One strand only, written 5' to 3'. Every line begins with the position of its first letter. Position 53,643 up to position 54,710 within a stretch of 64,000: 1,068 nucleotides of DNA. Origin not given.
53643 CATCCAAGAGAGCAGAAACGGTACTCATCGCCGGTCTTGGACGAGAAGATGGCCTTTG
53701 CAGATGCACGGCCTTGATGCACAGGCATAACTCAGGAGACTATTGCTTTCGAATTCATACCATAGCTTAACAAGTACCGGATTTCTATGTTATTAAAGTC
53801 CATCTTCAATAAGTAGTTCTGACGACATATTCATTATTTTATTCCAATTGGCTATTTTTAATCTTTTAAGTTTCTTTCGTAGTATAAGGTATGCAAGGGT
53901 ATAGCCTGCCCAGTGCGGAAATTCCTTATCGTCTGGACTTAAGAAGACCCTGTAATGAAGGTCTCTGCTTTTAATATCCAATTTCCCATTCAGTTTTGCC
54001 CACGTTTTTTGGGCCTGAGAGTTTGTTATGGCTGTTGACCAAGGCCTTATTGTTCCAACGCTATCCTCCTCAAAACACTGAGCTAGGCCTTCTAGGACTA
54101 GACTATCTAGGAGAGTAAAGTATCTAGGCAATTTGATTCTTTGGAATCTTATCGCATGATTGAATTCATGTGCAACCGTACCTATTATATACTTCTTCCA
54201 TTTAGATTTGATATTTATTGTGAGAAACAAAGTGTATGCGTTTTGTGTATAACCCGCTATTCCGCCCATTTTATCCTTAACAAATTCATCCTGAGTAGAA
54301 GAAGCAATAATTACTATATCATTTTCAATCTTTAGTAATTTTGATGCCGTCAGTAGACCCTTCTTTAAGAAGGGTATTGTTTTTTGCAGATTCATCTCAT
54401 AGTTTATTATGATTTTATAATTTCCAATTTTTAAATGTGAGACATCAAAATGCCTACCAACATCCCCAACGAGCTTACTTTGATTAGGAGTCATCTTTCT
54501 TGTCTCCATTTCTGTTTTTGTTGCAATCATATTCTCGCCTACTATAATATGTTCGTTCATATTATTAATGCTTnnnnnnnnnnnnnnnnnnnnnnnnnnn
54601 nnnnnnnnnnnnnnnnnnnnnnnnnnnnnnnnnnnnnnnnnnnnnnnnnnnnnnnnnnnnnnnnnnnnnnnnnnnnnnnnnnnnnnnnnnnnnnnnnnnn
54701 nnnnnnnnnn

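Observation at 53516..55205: Possible decayed integrated element at tRNA-Thr(UGU): a 13-bp repeat of the tRNA 3' end brackets a 1.7-kb AT-rich cargo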

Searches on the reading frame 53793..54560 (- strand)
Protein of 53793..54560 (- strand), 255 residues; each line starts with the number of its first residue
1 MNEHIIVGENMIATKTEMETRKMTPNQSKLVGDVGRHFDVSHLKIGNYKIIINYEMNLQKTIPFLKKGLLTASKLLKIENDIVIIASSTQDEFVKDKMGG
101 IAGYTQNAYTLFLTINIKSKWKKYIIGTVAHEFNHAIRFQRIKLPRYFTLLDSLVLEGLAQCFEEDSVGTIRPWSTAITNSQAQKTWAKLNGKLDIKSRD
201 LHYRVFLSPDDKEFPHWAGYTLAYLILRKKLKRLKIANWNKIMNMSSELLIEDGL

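Call 7: search_protein_families(library=pfam, max_evalue=1, proteins=[window:53793-54560:-])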
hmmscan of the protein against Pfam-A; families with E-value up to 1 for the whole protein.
window:53793-54560:- (255 aa): 5 families
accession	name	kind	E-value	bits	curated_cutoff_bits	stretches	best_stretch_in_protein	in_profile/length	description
PF10026.15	DUF2268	-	5.1e-25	88.6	23.6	1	81-251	22-194/195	Predicted Zn-dependent protease (DUF2268)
PF07607.17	DUF1570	-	0.0016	19.2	22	1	126-195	2-71/129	Protein of unknown function (DUF1570)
PF18958.6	DUF5700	-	0.003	17.4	25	1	101-233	106-258/283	Putative zinc dependent peptidase (DUF5700)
PF24818.1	PH_TRF2_HOY1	-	0.098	13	24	1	37-72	1-36/119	TRF2/HOY1 PH-like domain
PF01457.22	Peptidase_M8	-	0.26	10.3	21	1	114-143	204-233/529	Leishmanolysin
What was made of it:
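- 53793..54560 (-): DUF2268-family HExxH putative Zn-protease gene, intact. The likely true start is the ATG at 54494; the 22 codons upstream of it are window-specific. PF10026 5e-25 (call 7).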

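Call 9: find_encoding_contigs(protein=window:53793-54560:-, flank=10000, max_places=10)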
Protein window:53793-54560:- (255 aa): no gene with exactly this product is on record in the collection.

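Call 25: find_homologous_proteins(query=window:53793-54560:-, max_evalue=0.00001)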
Query window:53793-54560:- (255 aa): 18 proteins with E <= 0.00001 among 570 candidates.
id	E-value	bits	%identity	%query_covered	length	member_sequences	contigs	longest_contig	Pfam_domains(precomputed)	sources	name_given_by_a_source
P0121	2.1e-140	484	91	92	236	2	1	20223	PF10026.16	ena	-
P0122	6.4e-115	401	77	92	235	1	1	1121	PF07607.18,PF10026.16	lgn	-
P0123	1.1e-85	305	57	88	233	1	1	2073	PF10026.16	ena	-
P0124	1.3e-75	272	51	87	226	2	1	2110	PF10026.16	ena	-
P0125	6.4e-72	260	53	86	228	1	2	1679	PF10026.16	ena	-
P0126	1.5e-71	259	51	87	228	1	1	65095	PF10026.16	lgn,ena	-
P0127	2.2e-71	258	51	85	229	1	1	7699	PF10026.16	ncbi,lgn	-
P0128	1.1e-68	249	52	86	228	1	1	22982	PF10026.16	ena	-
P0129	2.2e-64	235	49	85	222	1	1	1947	PF10026.16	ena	-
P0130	1.2e-63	233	47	86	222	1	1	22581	PF10026.16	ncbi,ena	-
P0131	1.3e-63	233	54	78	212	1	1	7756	PF10026.16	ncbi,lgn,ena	-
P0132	8.1e-61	224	49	84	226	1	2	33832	PF10026.16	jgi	jgi:uncharacterized protein YjaZ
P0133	1.2e-58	217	45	87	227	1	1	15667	PF10026.16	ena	-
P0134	1.3e-57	213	47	84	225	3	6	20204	PF10026.16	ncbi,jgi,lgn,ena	jgi:uncharacterized protein YjaZ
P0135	2.9e-56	209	50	76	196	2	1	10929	PF10026.16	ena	-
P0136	2.3e-52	196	42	85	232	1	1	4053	PF10026.16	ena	-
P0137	3.0e-33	133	40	78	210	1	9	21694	PF18958.7,PF10026.16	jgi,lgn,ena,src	-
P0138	9.8e-18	83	32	65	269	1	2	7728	PF10026.16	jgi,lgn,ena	-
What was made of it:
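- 53793..54560 (-): Only 18 homologs were found among 5.8e9 clusters (call 25).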

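Call 26: find_encoding_contigs(protein=P0126, flank=8000, max_places=2)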
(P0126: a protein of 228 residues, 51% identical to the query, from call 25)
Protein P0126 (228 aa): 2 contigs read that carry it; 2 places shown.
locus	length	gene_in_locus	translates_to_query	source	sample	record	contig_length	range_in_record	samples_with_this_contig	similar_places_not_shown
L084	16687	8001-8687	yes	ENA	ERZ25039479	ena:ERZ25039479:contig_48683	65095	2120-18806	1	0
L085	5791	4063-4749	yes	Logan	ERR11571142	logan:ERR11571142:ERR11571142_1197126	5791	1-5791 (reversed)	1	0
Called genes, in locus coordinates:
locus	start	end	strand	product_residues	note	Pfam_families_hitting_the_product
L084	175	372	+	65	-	-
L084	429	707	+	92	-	-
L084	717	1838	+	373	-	PF04055:Radical_SAM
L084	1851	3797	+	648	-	PF20434:BD-FAE (weak), PF00326:Peptidase_S9, PF01738:DLH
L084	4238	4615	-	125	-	-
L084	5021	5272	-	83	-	-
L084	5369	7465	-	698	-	PF03235:GmrSD_N, PF07510:GmrSD_C, PF18899:DUF5655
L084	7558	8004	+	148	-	-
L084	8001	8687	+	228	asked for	PF10026:DUF2268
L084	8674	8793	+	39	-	-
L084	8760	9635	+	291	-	-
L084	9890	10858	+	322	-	PF05496:RuvB_N (faint), PF13177:DNA_pol3_delta2, PF00004:AAA, PF25361:AAA_lid_RFC1 (weak), PF08542:Rep_fac_C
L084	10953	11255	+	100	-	-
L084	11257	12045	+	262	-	PF01507:PAPS_reduct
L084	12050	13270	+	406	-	PF00009:GTP_EFTU, PF03193:RsgA_GTPase (faint), PF03144:GTP_EFTU_D2 (weak), PF22594:GTP-eEF1A_C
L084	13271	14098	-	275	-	PF01875:Memo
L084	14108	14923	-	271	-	PF01061:ABC2_membrane, PF12679:ABC2_membrane_2, PF12698:ABC2_membrane_3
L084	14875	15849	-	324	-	PF02463:SMC_N (faint), PF00005:ABC_tran, PF13304:AAA_21 (faint), PF13732:DrrA1-3_C (weak)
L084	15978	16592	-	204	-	-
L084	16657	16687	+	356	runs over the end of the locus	PF00817:IMS, PF11798:IMS_HHH (faint), PF21999:IMS_HHH_1 (weak), PF11799:IMS_C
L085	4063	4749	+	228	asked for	PF10026:DUF2268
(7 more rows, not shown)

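Call 27: find_encoding_contigs(protein=P0134, flank=8000, max_places=4)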
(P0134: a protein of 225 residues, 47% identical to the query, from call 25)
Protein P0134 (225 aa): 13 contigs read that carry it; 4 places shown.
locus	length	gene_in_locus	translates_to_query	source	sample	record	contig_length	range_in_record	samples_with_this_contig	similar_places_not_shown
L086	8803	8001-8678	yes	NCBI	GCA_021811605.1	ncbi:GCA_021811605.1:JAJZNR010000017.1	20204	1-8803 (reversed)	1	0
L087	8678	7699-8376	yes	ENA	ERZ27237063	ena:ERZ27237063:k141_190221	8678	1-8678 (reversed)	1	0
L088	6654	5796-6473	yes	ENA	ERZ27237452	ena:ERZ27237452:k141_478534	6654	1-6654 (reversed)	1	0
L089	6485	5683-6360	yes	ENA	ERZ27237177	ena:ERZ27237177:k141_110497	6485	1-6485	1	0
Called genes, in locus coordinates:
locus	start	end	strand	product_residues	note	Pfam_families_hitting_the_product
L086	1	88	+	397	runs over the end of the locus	PF01808:AICARFT_IMPCHas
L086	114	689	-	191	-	PF12917:YfbR-like, PF13023:HD_3, PF01966:HD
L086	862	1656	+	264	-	-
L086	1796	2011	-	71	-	-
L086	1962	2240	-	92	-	-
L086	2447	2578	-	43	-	-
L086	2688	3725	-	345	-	PF00392:GntR (faint), PF01022:HTH_5 (weak), PF01047:MarR (faint), PF01325:Fe_dep_repress (faint), PF08279:HTH_11 (weak), PF13404:HTH_AsnC-type, PF13412:HTH_24, PF13412:HTH_24 (weak), +6 more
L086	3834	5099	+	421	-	PF00892:EamA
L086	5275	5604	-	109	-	-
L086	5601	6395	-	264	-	-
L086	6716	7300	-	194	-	-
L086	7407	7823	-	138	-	-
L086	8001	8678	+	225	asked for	PF10026:DUF2268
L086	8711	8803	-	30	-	?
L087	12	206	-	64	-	-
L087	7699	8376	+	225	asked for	PF10026:DUF2268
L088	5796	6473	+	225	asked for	PF10026:DUF2268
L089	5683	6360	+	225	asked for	PF10026:DUF2268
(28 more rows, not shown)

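Call 34: search_protein_families(library=ncbifam, max_evalue=10, proteins=[window:53793-54560:-])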
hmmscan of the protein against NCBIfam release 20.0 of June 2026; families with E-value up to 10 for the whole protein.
window:53793-54560:- (255 aa): 2 families
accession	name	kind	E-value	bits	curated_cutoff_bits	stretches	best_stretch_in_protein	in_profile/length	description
NF045524.1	MXAN_6640_HExxH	subfamily_domain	0.0039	16.9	140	1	128-187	114-167/290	MXAN_6640 family putative metalloprotease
NF002055.0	PRK00886.1-4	equivalog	0.018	14.7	345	1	70-117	128-174/236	2-phosphosulfolactate phosphatase family protein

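Call 35: search_protein_families(library=phrogs, max_evalue=10, proteins=[window:53793-54560:-])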
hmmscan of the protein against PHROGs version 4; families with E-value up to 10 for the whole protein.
window:53793-54560:- (255 aa): 0 families

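Call 53: search_dna_similar(query=window:53793-54560:-, collection=plasmids, mode=protein, max_rows=10, max_evalue=0.001)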
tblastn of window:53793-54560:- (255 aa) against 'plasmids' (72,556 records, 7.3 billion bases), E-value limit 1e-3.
Records with a match: 13; places in all: 15; records where one place covers at least 80% of the query: 0.
Best place of each record, by identity: <60% 13.
By first word of the organism name: Staphylococcus 8; Stenotrophomonas 2; Alkalihalophilus 1; Lysinibacillus 1; Bacillus 1.
By predicted mobility (MOB-suite, as given by PLSDB): non-mobilizable 8; mobilizable 5.
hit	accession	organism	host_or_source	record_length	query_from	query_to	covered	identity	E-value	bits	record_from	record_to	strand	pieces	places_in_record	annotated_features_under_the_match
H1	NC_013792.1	Alkalihalophilus pseudofirmus OF4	-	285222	65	224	63%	25.3%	3e-5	52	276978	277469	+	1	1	DUF2268 domain-containing putative Zn-dependent protease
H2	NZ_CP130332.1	Lysinibacillus fusiformis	Winter wheat (Triticum ...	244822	108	224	46%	34.4%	6e-7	57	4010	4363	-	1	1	DUF2268 domain-containing putative Zn-dependent protease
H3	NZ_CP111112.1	Staphylococcus epidermidis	Homo sapiens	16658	99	224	49%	31.9%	4e-4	49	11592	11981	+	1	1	DUF2268 domain-containing putative Zn-dependent protease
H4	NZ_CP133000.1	Staphylococcus epidermidis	Homo sapiens,Nasal swab,Nasal cavity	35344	99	224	49%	31.9%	4e-4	49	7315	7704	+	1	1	DUF2268 domain-containing putative Zn-dependent protease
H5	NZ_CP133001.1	Staphylococcus epidermidis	Homo sapiens,Nasal swab,Nasal cavity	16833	99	224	49%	31.9%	5e-4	49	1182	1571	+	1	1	DUF2268 domain-containing putative Zn-dependent protease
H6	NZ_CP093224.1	Staphylococcus epidermidis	Homo sapiens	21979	99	224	49%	31.9%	5e-4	49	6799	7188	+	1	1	DUF2268 domain-containing putative Zn-dependent protease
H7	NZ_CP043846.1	Staphylococcus epidermidis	-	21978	99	224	49%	31.9%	5e-4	49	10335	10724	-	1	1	DUF2268 domain-containing putative Zn-dependent protease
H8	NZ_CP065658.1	Staphylococcus epidermidis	-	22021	99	224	49%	31.9%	5e-4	49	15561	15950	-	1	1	DUF2268 domain-containing putative Zn-dependent protease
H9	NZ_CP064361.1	Staphylococcus epidermidis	-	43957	99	224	49%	31.9%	5e-4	49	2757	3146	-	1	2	DUF2268 domain-containing putative Zn-dependent protease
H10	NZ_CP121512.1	Staphylococcus epidermidis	Homo sapiens,Forehead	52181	99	224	49%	31.9%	5e-4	49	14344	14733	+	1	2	DUF2268 domain-containing putative Zn-dependent protease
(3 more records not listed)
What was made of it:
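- Closest known: DUF2268. Different: These are only 25-34% identical to bacterial plasmid-borne members (calls 25, 53).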

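Call 54: search_dna_similar(query=window:53793-54560:-, collection=phages, mode=protein, max_rows=10, max_evalue=0.001)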
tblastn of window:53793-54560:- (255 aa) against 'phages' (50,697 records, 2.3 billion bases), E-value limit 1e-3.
No match.

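Call 55: find_related_loci(query=window:53793-54560:-, collection=viral_contigs, flank=8000)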
Query window:53793-54560:- (255 aa) in viral_contigs; peptide patterns used: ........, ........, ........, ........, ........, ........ (x = any residue, [..] = any of these).
5 stretches matched a pattern, but none encodes a relative of the query by tblastn (E <= 1e-3).

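Call 60: find_encoding_contigs(protein=P0130, flank=10000, max_places=2)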
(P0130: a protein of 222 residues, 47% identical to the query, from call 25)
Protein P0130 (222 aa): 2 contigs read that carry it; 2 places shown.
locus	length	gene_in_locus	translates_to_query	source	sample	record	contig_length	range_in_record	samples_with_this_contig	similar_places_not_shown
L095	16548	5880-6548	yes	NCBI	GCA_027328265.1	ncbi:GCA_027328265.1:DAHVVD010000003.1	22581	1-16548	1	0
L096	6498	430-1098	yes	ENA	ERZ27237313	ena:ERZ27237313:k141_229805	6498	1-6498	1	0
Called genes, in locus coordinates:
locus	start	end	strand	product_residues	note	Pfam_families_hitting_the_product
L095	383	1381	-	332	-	-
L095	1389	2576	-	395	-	-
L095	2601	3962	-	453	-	PF08495:FIST, PF10442:FIST_C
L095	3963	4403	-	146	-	-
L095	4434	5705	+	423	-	PF00155:Aminotran_1_2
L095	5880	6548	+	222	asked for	PF10026:DUF2268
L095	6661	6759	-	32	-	-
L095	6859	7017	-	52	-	-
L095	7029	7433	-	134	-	PF01850:PIN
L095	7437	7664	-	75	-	-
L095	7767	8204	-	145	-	PF01850:PIN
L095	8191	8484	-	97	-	PF04014:MazE_antitoxin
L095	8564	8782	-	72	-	PF07927:HicA_toxin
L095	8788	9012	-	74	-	-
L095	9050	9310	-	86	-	-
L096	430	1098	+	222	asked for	PF10026:DUF2268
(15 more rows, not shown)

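Call 61: find_encoding_contigs(protein=P0132, flank=10000, max_places=2)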
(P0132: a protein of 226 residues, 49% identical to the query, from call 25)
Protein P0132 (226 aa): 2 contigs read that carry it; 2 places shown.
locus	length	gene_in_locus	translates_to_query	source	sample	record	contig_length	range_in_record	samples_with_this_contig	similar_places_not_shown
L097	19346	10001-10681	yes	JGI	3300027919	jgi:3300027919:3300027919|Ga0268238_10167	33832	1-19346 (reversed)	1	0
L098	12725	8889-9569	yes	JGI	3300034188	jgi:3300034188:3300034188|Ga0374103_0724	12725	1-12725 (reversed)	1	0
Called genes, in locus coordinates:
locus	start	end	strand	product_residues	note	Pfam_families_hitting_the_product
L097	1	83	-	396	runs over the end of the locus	PF08271:Zn_Ribbon_TF, PF00382:TFIIB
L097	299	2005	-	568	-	PF14716:HHH_8, PF14520:HHH_5, PF14791:DNA_pol_B_thumb, PF02811:PHP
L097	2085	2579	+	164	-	-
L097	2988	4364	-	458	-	PF08279:HTH_11 (weak), PF13404:HTH_AsnC-type, PF13412:HTH_24, PF13936:HTH_38 (weak)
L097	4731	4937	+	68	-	-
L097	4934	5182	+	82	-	-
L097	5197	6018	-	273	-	PF13489:Methyltransf_23 (weak), PF13847:Methyltransf_31, PF08241:Methyltransf_11, PF08242:Methyltransf_12, PF13649:Methyltransf_25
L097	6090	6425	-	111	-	PF00892:EamA (weak)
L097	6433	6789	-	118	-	PF00892:EamA, PF10639:TMEM234 (weak)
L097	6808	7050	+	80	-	-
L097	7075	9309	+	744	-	PF01751:Toprim, PF01131:Topoisom_bac, PF01396:Zn_ribbon_Top1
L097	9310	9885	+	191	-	PF01135:PCMT (weak), PF08704:GCD14, PF00398:RrnaAD (weak), PF01209:Ubie_methyltran (weak), PF02475:TRM5-TYW2_MTfase (weak), PF13847:Methyltransf_31, PF08241:Methyltransf_11, PF13649:Methyltransf_25, +4 more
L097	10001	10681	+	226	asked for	PF10026:DUF2268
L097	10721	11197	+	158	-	PF08719:NADAR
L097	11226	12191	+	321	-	PF01636:APH, PF19974:TCAD9 (weak)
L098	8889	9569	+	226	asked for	PF10026:DUF2268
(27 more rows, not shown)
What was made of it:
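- Homologs are rare and non-syntenic (calls 25-27, 60, 61).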

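Call 79: find_encoding_contigs(protein=P0122, flank=5000, max_places=3)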
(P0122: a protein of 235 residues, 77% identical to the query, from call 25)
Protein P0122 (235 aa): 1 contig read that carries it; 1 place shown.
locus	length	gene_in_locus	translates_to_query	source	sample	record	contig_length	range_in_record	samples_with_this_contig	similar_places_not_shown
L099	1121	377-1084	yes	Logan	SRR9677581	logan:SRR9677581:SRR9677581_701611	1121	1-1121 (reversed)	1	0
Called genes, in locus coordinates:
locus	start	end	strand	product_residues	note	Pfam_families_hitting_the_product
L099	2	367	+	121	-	?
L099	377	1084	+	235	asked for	PF10026:DUF2268, PF07607:DUF1570 (weak)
